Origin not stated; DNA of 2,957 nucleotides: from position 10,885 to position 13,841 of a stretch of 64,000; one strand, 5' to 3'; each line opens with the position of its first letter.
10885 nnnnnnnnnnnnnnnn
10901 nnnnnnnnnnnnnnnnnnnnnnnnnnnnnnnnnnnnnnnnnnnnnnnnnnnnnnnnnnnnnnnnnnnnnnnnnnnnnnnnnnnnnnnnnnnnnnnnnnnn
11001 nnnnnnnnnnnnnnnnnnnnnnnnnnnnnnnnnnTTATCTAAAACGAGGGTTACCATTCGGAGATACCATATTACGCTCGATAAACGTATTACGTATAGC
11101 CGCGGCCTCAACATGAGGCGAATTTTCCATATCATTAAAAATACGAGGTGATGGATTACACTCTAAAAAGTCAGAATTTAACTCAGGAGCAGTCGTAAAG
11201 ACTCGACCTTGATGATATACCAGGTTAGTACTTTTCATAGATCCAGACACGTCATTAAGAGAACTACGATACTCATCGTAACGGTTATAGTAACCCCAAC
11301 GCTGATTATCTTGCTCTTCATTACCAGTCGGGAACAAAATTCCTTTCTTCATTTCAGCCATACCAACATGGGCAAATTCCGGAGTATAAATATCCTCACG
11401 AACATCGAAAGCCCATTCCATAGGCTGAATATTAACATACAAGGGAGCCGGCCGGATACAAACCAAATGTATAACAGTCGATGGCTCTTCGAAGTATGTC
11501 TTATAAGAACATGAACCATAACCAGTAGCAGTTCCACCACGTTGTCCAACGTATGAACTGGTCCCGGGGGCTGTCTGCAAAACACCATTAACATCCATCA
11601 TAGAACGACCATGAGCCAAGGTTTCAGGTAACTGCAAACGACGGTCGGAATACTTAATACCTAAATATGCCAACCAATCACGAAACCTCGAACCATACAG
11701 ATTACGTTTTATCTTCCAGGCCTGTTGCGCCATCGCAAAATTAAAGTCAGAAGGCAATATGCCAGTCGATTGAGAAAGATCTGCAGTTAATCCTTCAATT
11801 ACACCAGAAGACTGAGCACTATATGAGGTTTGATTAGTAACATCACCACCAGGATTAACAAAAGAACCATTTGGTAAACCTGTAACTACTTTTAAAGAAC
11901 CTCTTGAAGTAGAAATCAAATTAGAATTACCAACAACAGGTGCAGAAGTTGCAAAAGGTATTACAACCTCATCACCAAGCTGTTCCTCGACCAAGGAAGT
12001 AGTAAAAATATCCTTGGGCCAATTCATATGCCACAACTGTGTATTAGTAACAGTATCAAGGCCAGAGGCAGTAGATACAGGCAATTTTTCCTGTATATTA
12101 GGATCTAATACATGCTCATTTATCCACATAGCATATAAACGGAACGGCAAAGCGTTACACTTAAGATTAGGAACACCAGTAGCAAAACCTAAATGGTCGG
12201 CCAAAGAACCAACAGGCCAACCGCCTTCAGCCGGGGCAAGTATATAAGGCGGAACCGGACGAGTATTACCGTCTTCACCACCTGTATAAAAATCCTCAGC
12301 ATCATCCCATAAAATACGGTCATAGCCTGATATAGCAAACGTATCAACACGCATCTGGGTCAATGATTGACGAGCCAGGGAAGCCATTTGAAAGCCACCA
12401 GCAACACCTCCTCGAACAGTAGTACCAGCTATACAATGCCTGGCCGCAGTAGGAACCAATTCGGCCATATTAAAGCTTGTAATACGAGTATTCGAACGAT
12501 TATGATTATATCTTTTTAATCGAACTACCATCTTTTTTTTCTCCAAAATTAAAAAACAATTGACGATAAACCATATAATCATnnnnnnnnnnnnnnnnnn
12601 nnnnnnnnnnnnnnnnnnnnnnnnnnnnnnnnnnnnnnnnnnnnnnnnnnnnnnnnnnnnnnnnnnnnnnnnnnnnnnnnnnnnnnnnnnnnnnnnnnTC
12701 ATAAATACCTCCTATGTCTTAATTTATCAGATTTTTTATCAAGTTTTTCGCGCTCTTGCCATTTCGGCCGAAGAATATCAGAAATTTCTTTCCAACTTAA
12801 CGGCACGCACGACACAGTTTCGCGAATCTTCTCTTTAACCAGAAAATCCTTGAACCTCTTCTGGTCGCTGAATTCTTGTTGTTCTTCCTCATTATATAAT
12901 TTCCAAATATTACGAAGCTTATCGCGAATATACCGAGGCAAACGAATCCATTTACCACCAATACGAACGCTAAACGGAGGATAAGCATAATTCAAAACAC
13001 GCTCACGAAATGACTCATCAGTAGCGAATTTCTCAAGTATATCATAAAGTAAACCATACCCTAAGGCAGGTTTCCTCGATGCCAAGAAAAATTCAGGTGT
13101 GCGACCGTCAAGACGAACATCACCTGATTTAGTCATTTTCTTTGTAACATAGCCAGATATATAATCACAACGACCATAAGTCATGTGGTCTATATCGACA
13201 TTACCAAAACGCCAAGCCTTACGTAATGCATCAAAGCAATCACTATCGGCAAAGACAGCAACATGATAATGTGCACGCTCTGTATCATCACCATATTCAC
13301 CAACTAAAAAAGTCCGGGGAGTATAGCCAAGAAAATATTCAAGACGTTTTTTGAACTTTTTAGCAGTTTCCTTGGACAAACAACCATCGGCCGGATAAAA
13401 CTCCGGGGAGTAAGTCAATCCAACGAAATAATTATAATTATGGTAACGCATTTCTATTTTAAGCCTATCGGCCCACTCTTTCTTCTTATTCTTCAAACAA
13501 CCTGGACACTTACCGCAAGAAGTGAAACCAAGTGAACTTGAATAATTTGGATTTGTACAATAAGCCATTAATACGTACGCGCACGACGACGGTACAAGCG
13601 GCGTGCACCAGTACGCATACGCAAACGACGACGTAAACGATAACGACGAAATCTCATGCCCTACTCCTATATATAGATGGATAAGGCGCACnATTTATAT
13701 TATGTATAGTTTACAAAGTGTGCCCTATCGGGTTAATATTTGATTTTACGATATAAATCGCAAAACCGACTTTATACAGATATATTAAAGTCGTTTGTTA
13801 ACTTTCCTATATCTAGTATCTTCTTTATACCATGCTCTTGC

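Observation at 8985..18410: Two identical head-to-tail copies of a 4698-bp Microviridae genome integrated in an alphaproteobacterium-like chromosome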

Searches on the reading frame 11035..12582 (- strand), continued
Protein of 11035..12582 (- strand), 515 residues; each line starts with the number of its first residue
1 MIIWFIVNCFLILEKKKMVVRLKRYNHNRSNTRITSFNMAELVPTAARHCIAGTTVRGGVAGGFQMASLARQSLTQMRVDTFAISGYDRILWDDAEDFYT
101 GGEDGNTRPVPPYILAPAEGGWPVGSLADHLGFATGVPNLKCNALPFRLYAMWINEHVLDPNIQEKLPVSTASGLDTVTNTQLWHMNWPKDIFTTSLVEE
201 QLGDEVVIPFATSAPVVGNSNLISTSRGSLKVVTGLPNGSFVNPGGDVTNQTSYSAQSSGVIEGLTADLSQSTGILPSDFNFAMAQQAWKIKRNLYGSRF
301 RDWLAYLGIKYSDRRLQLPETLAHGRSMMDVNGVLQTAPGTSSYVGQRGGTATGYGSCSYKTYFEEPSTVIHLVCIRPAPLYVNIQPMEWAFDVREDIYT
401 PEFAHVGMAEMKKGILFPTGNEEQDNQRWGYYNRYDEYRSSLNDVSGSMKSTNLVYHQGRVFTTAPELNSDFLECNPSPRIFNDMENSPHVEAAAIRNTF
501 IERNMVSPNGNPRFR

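Call 41: find_encoding_contigs(protein=P0030, flank=10000, max_places=4)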
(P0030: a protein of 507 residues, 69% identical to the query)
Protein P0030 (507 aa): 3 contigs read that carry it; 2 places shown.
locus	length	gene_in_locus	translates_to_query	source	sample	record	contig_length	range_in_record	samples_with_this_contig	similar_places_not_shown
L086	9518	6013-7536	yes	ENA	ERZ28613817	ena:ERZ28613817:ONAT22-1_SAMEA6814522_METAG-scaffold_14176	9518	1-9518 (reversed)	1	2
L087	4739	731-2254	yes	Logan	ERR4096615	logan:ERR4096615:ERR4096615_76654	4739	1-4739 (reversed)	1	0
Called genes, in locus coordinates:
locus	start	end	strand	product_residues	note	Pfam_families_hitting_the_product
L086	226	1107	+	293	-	PF23343:REP_ORF2-G2P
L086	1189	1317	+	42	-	-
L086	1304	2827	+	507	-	PF02305:Phage_F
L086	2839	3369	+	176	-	-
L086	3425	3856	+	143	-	-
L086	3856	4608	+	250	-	-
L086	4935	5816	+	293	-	PF23343:REP_ORF2-G2P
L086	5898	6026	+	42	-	-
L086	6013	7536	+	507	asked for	PF02305:Phage_F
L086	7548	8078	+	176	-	-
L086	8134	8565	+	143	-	-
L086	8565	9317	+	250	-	-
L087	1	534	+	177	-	?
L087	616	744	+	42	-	-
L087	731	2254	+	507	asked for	PF02305:Phage_F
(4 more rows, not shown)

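Call 53: search_solved_structures(query=window:11035-12531:-, max_evalue=0.001)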
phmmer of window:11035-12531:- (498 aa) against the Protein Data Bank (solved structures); distinct sequences matched with E-value up to 0.001: 2.
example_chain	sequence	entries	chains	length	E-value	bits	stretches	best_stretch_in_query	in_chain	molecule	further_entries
8des_A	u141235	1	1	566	4e-36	127.9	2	279-472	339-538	Major capsid protein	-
9cgm_A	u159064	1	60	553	4.7e-34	121.1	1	15-488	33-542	Capsid protein VP1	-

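Call 55: find_related_loci(query=A1, collection=metagenome_contigs, flank=10000)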
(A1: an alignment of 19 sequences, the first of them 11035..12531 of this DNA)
Query A1 (498 aa) in metagenome_contigs; peptide patterns used: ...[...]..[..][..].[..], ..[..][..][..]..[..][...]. (x = any residue, [..] = any of these).
66 stretches matched a pattern; 15 encode a relative of the query (tblastn E <= 1e-3); 15 distinct loci.
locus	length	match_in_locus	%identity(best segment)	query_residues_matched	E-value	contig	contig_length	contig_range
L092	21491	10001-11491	62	1-497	0e+0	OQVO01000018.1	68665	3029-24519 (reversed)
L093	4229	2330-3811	34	13-496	6e-79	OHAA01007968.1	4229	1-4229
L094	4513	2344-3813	33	6-465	3e-59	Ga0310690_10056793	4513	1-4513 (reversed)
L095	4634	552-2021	33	6-465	3e-59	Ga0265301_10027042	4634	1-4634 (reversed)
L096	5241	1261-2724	28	3-457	3e-39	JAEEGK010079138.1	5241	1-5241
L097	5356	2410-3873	28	3-457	3e-39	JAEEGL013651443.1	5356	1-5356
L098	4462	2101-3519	26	5-460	7e-38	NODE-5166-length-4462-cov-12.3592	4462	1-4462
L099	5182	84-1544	25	5-488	1e-33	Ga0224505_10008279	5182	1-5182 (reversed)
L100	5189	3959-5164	28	5-360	6e-32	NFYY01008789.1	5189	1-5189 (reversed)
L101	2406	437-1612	30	95-457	3e-32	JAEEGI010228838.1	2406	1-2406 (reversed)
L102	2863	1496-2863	26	3-429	1e-31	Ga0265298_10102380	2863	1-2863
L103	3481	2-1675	33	81-466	2e-27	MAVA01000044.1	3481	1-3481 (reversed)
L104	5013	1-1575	33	103-466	3e-26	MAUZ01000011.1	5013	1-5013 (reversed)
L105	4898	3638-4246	33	3-205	5e-26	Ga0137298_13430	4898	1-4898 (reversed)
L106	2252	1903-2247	28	4-115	3e-10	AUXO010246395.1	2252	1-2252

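Call 56: find_related_loci(query=A1, collection=viral_contigs, flank=10000)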
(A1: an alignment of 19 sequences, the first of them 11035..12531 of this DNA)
Query A1 (498 aa) in viral_contigs; peptide patterns used: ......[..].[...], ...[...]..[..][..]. (x = any residue, [..] = any of these).
48 stretches matched a pattern; 14 encode a relative of the query (tblastn E <= 1e-3); 14 distinct loci.
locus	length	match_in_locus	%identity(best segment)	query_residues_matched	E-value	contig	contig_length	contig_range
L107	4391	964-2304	34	5-465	4e-74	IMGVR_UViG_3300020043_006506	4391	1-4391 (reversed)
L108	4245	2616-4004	27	7-479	4e-40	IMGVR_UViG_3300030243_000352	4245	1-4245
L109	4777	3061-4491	28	4-463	5e-40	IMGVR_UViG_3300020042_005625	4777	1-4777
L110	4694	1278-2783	26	5-491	2e-37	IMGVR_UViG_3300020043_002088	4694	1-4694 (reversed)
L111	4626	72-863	32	236-494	1e-35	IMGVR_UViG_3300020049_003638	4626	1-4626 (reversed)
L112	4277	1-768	31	239-494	1e-35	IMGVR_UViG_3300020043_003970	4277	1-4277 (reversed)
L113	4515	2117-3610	27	5-488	3e-35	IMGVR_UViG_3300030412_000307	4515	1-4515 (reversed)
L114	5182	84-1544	25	5-488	7e-34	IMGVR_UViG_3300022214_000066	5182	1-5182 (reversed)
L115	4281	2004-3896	33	5-466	5e-26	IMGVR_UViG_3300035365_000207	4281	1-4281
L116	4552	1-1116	28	112-460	4e-25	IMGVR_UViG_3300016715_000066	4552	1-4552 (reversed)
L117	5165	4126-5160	29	3-321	3e-24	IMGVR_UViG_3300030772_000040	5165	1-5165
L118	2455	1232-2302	29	3-335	1e-23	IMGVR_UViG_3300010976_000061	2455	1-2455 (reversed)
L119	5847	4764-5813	25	4-321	3e-20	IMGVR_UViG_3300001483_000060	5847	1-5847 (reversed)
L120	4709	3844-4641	28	18-278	2e-18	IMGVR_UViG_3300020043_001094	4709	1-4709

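Call 59: find_encoding_contigs(protein=P0061, flank=10000, max_places=10)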
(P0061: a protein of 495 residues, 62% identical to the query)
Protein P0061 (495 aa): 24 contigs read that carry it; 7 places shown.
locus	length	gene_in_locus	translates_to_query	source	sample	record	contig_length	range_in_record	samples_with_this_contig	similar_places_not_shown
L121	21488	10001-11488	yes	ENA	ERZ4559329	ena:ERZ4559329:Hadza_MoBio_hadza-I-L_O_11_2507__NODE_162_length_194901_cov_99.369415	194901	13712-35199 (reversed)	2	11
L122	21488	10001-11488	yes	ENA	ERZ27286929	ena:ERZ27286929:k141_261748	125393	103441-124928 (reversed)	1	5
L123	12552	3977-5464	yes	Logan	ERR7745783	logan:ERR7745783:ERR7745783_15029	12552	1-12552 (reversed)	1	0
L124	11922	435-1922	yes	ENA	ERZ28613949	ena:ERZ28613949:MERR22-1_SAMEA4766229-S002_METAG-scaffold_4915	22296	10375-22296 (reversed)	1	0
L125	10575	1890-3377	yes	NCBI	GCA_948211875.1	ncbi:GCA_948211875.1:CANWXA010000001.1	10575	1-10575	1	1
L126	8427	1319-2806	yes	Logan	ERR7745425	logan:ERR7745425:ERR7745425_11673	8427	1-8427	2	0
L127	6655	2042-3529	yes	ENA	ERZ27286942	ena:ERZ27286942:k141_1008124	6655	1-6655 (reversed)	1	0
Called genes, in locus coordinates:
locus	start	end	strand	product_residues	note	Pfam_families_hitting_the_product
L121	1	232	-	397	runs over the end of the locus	PF02684:LpxB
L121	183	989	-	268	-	PF00132:Hexapep, PF25084:LbH_EIF2B (faint), PF25087:GMPPB_C (weak), PF00132:Hexapep (weak), PF13720:Acetyltransf_11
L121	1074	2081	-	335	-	-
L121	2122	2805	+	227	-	PF05175:MTS, PF06325:PrmA (weak), PF01728:FtsJ (weak), PF02475:TRM5-TYW2_MTfase (weak), PF13847:Methyltransf_31, PF08241:Methyltransf_11, PF08242:Methyltransf_12, PF13649:Methyltransf_25, +2 more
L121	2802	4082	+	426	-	PF01551:Peptidase_M23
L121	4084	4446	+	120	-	PF04519:Bactofilin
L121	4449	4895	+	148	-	PF02502:LacAB_rpiB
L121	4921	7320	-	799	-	PF00133:tRNA-synt_1, PF09334:tRNA-synt_1g, PF13603:tRNA-synt_1_2, PF00133:tRNA-synt_1, PF08264:Anticodon_1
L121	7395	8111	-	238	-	PF01479:S4, PF01728:FtsJ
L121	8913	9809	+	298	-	PF23343:REP_ORF2-G2P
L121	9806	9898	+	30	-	-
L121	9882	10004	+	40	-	-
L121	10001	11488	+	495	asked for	PF02305:Phage_F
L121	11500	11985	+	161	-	-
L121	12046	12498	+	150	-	-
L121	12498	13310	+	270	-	-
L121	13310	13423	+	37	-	-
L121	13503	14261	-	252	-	PF23343:REP_ORF2-G2P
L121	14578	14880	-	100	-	-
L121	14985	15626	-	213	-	-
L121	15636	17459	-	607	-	PF02305:Phage_F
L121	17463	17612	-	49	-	-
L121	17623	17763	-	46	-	-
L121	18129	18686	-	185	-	PF01741:MscL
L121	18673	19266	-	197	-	PF13238:AAA_18 (weak), PF13671:AAA_33 (weak), PF01202:SKI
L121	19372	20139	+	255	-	PF00106:adh_short, PF01370:Epimerase (weak), PF08659:KR, PF13561:adh_short_C2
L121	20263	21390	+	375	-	-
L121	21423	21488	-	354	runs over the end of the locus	PF03462:PCRF, PF00472:RF-1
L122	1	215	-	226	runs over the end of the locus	?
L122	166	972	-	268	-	PF00132:Hexapep (weak), PF25087:GMPPB_C (weak), PF25084:LbH_EIF2B (weak), PF00132:Hexapep (weak), PF13720:Acetyltransf_11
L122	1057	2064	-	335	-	-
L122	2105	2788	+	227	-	PF05175:MTS, PF06325:PrmA (weak), PF01728:FtsJ (weak), PF02475:TRM5-TYW2_MTfase (weak), PF13847:Methyltransf_31, PF08241:Methyltransf_11, PF08242:Methyltransf_12, PF13649:Methyltransf_25, +2 more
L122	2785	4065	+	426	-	PF01551:Peptidase_M23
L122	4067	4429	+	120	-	PF04519:Bactofilin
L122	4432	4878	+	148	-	PF02502:LacAB_rpiB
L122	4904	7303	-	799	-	PF00133:tRNA-synt_1, PF09334:tRNA-synt_1g, PF13603:tRNA-synt_1_2, PF00133:tRNA-synt_1, PF08264:Anticodon_1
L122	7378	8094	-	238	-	PF01479:S4, PF01728:FtsJ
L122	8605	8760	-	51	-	-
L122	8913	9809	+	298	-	PF23343:REP_ORF2-G2P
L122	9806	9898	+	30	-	-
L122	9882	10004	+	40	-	-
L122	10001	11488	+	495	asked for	PF02305:Phage_F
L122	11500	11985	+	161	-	-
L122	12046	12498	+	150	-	-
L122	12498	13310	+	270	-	-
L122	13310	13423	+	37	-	-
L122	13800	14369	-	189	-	PF01741:MscL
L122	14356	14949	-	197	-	PF13238:AAA_18 (weak), PF13671:AAA_33 (weak), PF01202:SKI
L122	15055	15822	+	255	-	PF00106:adh_short, PF01370:Epimerase (weak), PF08659:KR, PF13561:adh_short_C2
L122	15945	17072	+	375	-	-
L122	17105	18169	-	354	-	PF03462:PCRF, PF00472:RF-1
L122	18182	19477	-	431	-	PF13393:tRNA-synt_His, PF00587:tRNA-synt_2b (weak), PF03129:HGTP_anticodon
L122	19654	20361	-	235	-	PF01863:YgjP-like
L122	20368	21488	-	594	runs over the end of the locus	PF00456:Transketolase_N, PF13292:DXP_synthase_N, PF00676:E1_dh (weak), PF02775:TPP_enzyme_C (weak), PF02779:Transket_pyr, PF22613:Transketolase_C_1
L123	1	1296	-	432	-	?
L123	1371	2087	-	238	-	PF01479:S4, PF01728:FtsJ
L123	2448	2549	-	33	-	-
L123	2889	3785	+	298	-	PF23343:REP_ORF2-G2P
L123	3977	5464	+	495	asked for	PF02305:Phage_F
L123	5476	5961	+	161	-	-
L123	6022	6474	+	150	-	-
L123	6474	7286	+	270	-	-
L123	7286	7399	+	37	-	-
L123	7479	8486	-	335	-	PF23343:REP_ORF2-G2P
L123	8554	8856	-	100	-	-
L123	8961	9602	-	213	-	-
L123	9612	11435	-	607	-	PF02305:Phage_F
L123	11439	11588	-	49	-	-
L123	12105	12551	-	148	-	?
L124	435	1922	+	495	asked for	PF02305:Phage_F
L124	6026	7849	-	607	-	PF02305:Phage_F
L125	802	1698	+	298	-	PF23343:REP_ORF2-G2P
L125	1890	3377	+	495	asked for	PF02305:Phage_F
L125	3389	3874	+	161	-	-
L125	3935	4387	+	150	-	-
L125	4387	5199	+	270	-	-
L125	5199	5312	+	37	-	-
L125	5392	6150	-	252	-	PF23343:REP_ORF2-G2P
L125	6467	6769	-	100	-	-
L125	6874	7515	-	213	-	-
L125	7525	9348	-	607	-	PF02305:Phage_F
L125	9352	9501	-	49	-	-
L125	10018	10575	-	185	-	PF01741:MscL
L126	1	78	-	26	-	?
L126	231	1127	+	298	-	PF23343:REP_ORF2-G2P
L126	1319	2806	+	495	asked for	PF02305:Phage_F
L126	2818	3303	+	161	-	-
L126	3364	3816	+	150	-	-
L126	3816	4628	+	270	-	-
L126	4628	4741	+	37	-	-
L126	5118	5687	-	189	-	PF01741:MscL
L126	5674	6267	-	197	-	PF13238:AAA_18 (weak), PF13671:AAA_33 (weak), PF01202:SKI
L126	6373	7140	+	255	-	PF00106:adh_short, PF01370:Epimerase (weak), PF08659:KR, PF13561:adh_short_C2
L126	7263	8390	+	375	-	-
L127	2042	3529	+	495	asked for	PF02305:Phage_F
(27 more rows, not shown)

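Call 60: find_encoding_contigs(protein=P0017, flank=10000, max_places=5)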
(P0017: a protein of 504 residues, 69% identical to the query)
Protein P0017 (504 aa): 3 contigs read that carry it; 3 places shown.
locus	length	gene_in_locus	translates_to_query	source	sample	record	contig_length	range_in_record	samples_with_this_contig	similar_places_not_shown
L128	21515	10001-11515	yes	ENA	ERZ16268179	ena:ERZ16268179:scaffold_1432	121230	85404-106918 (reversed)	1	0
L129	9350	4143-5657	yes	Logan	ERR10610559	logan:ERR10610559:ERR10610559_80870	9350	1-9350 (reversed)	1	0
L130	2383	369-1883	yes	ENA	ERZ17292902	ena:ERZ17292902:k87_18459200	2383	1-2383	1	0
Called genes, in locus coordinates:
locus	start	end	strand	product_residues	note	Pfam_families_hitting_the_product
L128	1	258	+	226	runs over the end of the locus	PF01728:FtsJ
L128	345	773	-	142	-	PF00075:RNase_H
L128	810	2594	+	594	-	PF00456:Transketolase_N, PF13292:DXP_synthase_N, PF02779:Transket_pyr, PF22613:Transketolase_C_1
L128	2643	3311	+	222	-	PF01863:YgjP-like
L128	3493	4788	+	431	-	PF13393:tRNA-synt_His, PF00587:tRNA-synt_2b (weak), PF03129:HGTP_anticodon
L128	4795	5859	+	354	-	PF03462:PCRF, PF00472:RF-1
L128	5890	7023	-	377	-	-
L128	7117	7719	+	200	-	PF13189:Cytidylate_kin2 (faint), PF13238:AAA_18 (weak), PF13671:AAA_33 (weak), PF01202:SKI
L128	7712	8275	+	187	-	PF01741:MscL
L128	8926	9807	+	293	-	PF23343:REP_ORF2-G2P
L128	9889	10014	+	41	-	-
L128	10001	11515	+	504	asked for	PF02305:Phage_F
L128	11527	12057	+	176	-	-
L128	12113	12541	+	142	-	-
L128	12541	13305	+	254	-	-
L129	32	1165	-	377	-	-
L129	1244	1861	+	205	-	PF13189:Cytidylate_kin2 (faint), PF13238:AAA_18 (weak), PF13671:AAA_33 (weak), PF01202:SKI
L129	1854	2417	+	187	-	PF01741:MscL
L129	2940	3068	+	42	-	-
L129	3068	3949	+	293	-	PF23343:REP_ORF2-G2P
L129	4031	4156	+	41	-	-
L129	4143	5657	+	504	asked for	PF02305:Phage_F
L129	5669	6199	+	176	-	-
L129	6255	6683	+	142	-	-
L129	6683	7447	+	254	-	-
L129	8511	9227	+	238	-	PF01479:S4, PF01728:FtsJ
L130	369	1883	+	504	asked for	PF02305:Phage_F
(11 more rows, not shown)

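Call 66: list_cluster_members(proteins=[P0001])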
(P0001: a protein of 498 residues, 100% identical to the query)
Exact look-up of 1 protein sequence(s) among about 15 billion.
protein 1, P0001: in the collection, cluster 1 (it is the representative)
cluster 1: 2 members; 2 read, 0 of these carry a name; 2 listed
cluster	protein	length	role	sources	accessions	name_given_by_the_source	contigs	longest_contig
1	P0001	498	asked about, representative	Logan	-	-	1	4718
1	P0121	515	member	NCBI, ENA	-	-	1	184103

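Call 67: find_encoding_contigs(protein=window:11035-12582:-, flank=10000, max_places=6)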
Protein window:11035-12582:- (515 aa): no gene with exactly this product is on record in the collection.

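Call 87: search_protein_families(library=ncbifam, proteins=[window:11035-12531:-], max_evalue=0.001)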
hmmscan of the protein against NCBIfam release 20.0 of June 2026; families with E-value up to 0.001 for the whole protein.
window:11035-12531:- (498 aa): 0 families

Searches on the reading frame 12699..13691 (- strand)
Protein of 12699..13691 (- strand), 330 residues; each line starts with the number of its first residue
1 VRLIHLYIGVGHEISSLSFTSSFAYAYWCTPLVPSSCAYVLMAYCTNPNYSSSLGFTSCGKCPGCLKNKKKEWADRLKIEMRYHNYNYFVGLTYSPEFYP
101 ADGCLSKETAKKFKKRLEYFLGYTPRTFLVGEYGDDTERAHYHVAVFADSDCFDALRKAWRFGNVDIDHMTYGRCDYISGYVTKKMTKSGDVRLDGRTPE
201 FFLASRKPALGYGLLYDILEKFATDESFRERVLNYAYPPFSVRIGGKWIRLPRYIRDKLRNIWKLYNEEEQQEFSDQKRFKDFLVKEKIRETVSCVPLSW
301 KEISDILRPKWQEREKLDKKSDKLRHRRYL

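Call 7: search_protein_families(library=pfam, proteins=[window:12699-13691:-], max_evalue=0.01)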
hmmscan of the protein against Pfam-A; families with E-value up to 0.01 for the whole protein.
window:12699-13691:- (330 aa): 1 family
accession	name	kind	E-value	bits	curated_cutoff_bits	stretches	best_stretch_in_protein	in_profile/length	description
PF23343.2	REP_ORF2-G2P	-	8.5e-14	52.1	27.8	1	87-186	1-99/99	Replication-associated protein ORF2/G2P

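Call 8: search_protein_families(library=phrogs, proteins=[window:12699-13691:-], max_evalue=0.01)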
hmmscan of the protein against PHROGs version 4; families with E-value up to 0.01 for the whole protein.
window:12699-13691:- (330 aa): 4 families
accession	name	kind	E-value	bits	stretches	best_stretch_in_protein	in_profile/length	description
phrog_942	-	DNA, RNA and nucleotide metabolism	4.3e-56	192.3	1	57-303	89-328/501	replication initiation protein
phrog_29197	-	unknown function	1.1e-12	49.3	1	58-147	63-168/187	-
phrog_3584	-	DNA, RNA and nucleotide metabolism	2e-05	25.1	1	78-188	60-179/265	replication initiation protein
phrog_7769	-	unknown function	0.0088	17.5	0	81-149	10-71/118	-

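Call 87: search_protein_families(library=ncbifam, proteins=[window:12699-13568:-], max_evalue=0.001)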
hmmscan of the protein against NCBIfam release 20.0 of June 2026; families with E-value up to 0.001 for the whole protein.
window:12699-13568:- (289 aa): 0 families
